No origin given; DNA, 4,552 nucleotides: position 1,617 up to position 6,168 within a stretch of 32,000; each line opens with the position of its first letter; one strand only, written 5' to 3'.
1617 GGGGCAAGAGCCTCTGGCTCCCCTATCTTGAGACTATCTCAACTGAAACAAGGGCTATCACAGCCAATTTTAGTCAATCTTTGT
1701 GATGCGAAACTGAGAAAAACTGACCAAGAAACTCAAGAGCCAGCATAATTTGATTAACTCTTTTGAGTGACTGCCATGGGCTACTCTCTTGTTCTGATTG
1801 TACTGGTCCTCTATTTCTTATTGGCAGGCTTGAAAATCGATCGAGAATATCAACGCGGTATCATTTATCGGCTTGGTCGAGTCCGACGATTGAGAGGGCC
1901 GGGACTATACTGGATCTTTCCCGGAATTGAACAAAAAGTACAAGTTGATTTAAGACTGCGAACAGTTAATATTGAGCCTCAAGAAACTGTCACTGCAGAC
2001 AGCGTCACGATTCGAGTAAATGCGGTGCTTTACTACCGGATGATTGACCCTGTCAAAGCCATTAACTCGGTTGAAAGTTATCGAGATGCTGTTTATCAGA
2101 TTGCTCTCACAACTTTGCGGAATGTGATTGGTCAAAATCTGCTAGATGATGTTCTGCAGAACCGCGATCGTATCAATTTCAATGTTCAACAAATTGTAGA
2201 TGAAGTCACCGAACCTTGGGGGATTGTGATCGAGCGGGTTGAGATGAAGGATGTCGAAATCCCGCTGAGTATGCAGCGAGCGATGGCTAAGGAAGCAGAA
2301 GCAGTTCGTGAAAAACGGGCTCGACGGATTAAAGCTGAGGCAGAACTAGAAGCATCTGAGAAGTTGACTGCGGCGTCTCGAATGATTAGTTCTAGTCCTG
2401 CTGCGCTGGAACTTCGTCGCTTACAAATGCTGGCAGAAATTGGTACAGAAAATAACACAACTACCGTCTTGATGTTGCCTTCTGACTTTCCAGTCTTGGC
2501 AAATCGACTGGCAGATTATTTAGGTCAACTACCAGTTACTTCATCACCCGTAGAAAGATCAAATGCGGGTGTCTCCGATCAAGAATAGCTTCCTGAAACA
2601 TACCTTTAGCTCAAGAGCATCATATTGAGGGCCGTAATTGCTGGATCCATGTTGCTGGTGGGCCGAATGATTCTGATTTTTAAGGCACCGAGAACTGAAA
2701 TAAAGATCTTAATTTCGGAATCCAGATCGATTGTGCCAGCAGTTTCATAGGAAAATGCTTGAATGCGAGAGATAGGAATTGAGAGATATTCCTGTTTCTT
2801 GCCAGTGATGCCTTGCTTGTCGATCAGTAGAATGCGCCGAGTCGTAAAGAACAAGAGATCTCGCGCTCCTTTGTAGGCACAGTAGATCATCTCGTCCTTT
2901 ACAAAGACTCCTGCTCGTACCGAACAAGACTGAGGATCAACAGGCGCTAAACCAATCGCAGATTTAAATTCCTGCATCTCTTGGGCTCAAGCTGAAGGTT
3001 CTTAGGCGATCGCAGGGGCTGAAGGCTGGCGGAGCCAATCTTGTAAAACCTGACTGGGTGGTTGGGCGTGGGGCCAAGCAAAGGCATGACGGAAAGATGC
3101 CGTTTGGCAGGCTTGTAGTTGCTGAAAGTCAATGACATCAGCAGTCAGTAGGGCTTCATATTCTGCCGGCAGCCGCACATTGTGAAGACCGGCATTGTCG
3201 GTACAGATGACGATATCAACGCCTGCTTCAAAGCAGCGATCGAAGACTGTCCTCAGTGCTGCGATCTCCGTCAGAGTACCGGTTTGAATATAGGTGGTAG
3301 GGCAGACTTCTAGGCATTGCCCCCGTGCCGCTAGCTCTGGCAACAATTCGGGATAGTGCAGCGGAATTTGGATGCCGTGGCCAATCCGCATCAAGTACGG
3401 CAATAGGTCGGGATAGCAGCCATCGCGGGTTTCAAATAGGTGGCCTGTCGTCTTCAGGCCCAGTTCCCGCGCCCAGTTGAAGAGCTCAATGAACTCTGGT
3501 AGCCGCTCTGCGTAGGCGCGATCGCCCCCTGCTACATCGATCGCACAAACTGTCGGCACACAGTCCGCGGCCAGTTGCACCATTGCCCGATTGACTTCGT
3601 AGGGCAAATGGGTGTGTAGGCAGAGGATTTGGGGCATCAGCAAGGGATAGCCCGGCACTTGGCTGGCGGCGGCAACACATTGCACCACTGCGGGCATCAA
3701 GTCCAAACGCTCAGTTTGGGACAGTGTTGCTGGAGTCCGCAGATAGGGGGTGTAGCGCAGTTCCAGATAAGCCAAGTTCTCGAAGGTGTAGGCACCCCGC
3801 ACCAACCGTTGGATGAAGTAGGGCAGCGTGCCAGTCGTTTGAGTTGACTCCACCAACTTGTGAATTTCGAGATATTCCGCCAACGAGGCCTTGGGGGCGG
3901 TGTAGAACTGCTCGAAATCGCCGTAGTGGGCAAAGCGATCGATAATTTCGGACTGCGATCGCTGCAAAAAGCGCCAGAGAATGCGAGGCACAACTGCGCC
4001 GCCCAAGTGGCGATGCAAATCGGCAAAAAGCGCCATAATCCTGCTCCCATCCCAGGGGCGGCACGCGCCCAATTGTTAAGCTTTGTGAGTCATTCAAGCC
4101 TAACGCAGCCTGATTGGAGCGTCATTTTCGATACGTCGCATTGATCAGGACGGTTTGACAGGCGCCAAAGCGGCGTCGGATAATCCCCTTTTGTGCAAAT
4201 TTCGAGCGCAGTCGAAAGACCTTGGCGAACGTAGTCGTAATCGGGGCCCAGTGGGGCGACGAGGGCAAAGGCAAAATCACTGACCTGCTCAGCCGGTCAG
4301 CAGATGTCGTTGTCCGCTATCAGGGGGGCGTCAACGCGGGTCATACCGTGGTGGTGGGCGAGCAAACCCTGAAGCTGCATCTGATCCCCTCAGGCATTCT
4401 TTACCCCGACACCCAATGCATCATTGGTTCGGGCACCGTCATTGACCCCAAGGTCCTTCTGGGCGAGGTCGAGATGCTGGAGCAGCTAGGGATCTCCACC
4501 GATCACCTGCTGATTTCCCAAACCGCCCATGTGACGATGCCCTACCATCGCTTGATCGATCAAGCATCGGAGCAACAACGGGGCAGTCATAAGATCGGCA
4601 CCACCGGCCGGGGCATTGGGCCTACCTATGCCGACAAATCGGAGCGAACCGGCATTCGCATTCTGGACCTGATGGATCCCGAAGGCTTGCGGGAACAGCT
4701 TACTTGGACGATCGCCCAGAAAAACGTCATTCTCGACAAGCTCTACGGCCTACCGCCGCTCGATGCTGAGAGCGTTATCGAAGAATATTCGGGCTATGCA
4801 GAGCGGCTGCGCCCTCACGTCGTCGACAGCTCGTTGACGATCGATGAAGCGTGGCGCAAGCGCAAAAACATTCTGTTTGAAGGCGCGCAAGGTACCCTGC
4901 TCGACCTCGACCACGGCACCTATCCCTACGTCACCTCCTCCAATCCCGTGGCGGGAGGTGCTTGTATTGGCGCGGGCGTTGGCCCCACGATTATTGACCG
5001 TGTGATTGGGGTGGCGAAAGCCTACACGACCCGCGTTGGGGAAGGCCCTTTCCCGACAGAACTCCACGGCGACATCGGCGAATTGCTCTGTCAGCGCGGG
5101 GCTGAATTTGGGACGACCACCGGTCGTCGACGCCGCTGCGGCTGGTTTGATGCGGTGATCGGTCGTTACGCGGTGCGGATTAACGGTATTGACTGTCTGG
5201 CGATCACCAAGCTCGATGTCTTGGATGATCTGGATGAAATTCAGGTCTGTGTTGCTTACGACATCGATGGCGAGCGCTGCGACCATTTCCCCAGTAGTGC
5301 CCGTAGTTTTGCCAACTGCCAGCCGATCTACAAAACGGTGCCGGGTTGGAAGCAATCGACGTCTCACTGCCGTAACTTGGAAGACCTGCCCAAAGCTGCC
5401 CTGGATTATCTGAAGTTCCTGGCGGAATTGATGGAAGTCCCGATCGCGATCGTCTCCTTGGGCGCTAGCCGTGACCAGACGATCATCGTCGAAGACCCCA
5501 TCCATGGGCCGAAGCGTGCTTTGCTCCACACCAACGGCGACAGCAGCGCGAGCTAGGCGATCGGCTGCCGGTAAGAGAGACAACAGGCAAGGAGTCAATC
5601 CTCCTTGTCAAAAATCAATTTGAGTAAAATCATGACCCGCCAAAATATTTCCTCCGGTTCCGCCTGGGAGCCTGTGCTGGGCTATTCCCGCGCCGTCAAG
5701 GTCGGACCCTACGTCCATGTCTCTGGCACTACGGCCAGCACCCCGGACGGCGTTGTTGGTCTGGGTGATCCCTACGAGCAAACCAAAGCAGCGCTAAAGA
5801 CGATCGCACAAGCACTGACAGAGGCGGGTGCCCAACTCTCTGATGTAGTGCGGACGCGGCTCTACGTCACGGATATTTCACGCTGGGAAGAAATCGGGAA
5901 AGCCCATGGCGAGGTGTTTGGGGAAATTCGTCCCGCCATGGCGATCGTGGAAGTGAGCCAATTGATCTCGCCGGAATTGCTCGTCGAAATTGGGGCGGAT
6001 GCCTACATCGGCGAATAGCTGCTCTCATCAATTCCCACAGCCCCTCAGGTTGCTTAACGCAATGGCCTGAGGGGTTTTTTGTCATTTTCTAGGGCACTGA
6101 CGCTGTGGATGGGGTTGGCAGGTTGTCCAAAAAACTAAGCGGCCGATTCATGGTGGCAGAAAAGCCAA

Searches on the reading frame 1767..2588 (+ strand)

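Call 41: search_protein_families(library=pfam, proteins=[window:1767-2588:+], max_evalue=0.001)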
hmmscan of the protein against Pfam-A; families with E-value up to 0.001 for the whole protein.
window:1767-2588:+ (273 aa): 1 family
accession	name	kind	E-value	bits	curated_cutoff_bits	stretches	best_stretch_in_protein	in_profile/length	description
PF01145.31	Band_7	-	1.9e-37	129.4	23.6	1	26-193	4-175/176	SPFH domain / Band 7 family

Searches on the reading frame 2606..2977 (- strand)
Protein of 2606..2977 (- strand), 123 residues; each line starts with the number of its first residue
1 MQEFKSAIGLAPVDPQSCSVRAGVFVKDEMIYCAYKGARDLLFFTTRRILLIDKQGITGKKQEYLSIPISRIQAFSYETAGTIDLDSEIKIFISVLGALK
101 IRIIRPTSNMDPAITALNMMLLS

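Call 41: search_protein_families(library=pfam, proteins=[window:2606-2977:-], max_evalue=0.001)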
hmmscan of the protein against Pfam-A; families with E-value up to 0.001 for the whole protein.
window:2606-2977:- (123 aa): 2 families
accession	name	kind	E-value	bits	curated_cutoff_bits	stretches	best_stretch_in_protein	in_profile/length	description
PF08000.17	bPH_1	-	1.4e-27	96.5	27.7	1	23-98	24-99/122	Bacterial PH domain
PF14470.12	bPH_3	-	1.4e-05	25.9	23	1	30-118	10-94/95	Bacterial PH domain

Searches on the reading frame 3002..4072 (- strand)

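Call 41: search_protein_families(library=pfam, proteins=[window:3002-4072:-], max_evalue=0.001)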
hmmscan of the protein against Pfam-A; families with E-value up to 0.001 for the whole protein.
window:3002-4072:- (356 aa): 1 family
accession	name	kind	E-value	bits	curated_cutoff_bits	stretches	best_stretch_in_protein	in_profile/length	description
PF00962.28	A_deaminase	-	4.4e-26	92.2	27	1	17-332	3-315/330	Adenosine deaminase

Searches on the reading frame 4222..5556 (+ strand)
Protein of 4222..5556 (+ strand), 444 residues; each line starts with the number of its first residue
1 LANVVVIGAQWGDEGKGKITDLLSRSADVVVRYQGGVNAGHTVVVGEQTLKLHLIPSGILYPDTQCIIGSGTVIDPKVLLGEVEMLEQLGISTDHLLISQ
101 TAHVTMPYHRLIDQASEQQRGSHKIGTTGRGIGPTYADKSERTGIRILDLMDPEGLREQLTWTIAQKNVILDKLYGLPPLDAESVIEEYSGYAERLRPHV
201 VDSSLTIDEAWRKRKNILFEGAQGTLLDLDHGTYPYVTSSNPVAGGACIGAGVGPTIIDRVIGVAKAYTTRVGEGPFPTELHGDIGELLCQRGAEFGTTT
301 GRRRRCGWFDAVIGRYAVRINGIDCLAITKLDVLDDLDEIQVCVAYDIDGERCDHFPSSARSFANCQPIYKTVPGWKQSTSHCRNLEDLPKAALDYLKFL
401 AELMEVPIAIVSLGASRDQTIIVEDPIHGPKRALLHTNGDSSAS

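Call 41: search_protein_families(library=pfam, proteins=[window:4222-5556:+], max_evalue=0.001)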
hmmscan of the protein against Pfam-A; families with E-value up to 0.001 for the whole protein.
window:4222-5556:+ (444 aa): 1 family
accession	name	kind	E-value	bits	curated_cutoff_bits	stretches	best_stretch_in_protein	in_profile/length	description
PF00709.27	Adenylsucc_synt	-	1.8e-188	626.9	27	1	5-421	1-416/416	Adenylosuccinate synthetase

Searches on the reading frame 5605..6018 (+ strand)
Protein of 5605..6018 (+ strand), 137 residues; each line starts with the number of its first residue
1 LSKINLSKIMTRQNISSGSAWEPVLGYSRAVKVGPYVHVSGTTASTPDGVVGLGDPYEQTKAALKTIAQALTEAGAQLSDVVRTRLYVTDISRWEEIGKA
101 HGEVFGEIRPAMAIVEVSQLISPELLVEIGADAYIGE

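Call 41: search_protein_families(library=pfam, proteins=[window:5605-6018:+], max_evalue=0.001)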
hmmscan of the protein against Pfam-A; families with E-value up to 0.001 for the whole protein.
window:5605-6018:+ (137 aa): 1 family
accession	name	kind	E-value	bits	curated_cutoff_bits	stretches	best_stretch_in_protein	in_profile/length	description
PF01042.26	Ribonuc_L-PSP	-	2.9e-28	98.7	27.3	1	20-134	4-120/121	Endoribonuclease L-PSP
